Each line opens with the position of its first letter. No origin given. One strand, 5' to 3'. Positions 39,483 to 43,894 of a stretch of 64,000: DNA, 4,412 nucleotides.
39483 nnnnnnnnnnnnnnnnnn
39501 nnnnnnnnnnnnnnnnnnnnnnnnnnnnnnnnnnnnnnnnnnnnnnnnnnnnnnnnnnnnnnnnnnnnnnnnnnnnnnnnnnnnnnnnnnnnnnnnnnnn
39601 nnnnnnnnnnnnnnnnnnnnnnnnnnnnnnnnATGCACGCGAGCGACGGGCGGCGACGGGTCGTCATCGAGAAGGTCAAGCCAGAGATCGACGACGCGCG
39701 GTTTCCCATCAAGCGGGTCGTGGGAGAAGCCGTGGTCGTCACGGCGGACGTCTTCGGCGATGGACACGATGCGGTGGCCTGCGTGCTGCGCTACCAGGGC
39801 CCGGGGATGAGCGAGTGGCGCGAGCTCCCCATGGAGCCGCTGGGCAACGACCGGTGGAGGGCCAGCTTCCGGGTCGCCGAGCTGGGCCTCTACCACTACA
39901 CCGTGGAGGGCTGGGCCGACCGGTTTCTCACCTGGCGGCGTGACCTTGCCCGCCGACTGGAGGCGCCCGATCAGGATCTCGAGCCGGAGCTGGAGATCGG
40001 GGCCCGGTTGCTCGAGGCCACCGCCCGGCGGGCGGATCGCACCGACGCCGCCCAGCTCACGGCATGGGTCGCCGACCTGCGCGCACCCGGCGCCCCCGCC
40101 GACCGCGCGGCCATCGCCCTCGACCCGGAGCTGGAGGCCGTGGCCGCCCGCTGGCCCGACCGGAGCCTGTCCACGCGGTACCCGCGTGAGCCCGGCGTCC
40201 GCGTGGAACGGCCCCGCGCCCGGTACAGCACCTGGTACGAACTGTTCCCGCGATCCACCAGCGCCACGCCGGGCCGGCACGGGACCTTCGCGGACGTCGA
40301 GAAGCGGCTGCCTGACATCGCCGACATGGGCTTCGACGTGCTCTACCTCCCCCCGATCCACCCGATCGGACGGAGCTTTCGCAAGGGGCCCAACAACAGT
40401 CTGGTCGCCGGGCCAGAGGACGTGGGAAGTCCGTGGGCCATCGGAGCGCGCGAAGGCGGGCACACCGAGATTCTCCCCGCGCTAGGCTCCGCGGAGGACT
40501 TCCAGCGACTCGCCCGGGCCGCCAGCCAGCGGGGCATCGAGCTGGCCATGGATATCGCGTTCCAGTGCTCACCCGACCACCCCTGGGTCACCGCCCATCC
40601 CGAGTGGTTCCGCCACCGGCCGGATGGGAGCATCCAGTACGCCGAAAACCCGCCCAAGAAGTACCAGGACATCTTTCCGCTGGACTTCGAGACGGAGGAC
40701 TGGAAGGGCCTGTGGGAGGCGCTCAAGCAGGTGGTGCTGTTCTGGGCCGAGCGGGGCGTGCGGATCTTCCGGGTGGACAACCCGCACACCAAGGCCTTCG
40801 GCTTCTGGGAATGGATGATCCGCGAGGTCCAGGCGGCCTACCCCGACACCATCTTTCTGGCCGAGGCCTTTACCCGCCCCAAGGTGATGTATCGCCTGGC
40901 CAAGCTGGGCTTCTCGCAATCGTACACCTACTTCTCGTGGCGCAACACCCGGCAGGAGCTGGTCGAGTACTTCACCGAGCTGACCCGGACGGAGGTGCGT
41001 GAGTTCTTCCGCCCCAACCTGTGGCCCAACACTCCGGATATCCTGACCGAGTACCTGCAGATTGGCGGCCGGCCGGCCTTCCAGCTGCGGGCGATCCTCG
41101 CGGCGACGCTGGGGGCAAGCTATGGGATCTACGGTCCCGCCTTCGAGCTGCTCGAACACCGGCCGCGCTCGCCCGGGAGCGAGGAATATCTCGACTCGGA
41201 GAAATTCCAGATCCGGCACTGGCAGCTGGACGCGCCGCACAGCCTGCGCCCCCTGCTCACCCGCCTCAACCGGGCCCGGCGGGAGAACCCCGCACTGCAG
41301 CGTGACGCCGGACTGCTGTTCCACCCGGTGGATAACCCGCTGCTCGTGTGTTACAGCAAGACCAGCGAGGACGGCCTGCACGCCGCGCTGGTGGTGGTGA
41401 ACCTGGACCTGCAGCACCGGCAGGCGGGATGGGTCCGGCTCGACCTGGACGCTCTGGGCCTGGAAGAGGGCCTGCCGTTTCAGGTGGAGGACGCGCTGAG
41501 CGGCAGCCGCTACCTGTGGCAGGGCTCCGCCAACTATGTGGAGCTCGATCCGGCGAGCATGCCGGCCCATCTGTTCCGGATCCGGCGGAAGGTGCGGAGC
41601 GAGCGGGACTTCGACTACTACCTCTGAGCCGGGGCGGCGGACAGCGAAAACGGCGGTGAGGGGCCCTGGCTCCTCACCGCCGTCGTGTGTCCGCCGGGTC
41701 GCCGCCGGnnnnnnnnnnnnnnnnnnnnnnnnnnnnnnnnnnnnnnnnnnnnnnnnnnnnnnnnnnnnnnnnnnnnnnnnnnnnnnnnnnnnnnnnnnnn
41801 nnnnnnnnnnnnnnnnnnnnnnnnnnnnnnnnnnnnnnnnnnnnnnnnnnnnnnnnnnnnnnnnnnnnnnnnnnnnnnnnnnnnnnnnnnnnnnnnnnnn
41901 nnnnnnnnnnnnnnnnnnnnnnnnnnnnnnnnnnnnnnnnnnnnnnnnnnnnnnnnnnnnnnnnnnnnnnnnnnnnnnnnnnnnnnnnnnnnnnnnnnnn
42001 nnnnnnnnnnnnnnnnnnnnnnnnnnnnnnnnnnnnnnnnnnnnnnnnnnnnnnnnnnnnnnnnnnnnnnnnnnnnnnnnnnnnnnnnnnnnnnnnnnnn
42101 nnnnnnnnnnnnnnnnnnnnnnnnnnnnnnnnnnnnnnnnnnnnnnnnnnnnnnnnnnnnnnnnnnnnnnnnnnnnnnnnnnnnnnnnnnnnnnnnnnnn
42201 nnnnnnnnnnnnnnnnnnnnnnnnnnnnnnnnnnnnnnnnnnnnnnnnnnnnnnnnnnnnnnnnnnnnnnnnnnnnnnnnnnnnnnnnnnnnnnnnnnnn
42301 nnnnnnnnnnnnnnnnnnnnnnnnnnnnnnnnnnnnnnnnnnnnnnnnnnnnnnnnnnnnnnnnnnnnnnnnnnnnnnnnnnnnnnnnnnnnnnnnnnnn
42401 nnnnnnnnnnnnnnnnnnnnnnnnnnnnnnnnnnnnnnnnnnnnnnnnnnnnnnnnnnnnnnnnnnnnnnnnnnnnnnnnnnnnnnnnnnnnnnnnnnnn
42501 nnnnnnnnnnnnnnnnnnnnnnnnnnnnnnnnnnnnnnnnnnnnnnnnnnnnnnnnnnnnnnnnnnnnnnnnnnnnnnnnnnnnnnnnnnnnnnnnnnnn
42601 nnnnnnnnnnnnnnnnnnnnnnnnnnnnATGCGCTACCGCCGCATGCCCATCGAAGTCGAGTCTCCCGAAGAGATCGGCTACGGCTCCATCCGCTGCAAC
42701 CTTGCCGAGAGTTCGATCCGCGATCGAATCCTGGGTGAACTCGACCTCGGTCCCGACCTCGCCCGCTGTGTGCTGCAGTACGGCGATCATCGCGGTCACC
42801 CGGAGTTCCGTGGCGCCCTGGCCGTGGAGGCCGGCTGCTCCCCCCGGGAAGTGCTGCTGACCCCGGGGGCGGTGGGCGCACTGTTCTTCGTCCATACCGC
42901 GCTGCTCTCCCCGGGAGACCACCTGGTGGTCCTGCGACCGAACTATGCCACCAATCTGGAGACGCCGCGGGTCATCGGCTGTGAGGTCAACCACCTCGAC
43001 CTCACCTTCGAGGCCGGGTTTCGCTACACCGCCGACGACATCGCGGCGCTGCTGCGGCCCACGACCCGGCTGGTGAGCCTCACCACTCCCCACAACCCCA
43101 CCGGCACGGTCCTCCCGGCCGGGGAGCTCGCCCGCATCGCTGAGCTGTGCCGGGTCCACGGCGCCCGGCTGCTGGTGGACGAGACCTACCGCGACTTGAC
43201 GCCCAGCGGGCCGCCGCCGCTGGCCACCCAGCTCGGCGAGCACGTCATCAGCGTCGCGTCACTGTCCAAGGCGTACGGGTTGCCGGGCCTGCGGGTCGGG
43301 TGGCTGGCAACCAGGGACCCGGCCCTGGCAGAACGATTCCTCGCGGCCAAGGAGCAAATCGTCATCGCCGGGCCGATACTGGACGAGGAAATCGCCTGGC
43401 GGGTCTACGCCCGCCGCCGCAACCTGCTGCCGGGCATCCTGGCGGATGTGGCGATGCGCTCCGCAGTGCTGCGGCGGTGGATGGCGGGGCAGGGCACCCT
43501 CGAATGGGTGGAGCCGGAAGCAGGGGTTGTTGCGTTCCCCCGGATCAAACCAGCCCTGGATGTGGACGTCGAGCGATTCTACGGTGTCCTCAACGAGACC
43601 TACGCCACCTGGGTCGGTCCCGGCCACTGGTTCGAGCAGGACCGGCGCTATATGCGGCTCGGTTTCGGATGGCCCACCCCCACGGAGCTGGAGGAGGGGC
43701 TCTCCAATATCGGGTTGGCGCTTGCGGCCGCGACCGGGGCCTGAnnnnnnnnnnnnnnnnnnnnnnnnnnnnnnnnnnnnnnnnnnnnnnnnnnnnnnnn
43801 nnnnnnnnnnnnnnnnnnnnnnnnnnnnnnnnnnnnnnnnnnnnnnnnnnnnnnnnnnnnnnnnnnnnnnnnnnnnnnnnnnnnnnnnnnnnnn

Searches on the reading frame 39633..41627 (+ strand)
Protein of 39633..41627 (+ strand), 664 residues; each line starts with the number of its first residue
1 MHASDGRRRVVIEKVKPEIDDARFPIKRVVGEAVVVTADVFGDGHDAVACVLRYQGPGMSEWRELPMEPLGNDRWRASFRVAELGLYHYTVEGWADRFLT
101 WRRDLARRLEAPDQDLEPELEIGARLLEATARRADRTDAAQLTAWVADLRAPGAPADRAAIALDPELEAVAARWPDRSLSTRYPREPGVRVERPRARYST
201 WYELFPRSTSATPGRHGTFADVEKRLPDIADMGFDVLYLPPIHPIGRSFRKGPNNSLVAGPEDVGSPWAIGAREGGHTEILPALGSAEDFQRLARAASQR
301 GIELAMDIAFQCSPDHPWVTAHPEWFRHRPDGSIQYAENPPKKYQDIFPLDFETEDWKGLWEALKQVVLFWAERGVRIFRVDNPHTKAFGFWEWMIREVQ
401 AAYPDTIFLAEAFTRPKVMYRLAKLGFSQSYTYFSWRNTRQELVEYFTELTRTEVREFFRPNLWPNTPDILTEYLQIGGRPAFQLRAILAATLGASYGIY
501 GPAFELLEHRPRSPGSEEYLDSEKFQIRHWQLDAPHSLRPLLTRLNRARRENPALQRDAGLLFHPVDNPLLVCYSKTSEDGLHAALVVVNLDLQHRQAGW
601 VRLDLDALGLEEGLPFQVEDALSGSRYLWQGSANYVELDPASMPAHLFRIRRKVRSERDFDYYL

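Call 50: search_protein_families(library=pfam, proteins=[window:39633-41627:+], max_evalue=0.00001)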
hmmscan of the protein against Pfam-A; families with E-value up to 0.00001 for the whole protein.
window:39633-41627:+ (664 aa): 3 families
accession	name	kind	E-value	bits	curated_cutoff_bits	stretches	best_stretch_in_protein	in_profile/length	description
PF11896.14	GlgE_dom_N_S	-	8.5e-59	199.3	25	1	8-193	1-179/179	Alpha-1,4-glucan:maltose-1-phosphate maltosyltransferase, domain N/S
PF21702.3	GLGE_C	-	3.3e-28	98.1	27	1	563-650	1-87/87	GLGE, C-terminal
PF00128.31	Alpha-amylase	-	1.2e-06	28.5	22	0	206-329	4-106/446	Alpha amylase, catalytic domain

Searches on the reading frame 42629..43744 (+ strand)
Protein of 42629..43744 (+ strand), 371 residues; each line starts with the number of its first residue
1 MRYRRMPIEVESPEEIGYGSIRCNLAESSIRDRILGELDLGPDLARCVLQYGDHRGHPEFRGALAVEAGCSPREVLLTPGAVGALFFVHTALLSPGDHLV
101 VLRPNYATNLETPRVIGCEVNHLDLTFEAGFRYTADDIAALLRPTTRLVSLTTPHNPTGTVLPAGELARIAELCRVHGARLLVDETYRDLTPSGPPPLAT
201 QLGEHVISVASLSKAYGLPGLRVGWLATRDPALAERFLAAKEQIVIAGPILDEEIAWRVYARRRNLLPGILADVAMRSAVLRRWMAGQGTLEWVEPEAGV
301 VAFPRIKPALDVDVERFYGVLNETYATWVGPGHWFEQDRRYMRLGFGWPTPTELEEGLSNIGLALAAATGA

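Call 50: search_protein_families(library=pfam, proteins=[window:42629-43744:+], max_evalue=0.00001)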
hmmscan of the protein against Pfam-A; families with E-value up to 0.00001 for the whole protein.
window:42629-43744:+ (371 aa): 3 families
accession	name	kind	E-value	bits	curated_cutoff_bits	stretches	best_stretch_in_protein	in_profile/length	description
PF00155.27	Aminotran_1_2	-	4.2e-37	128.6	19.7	1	48-359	35-359/361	Aminotransferase class I and II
PF00266.25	Aminotran_5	-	1.6e-07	31.1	21.5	1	72-185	61-176/371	Aminotransferase class-V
PF01053.26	Cys_Met_Meta_PP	-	6.5e-07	28.7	27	1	75-188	70-177/381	Cys/Met metabolism PLP-dependent enzyme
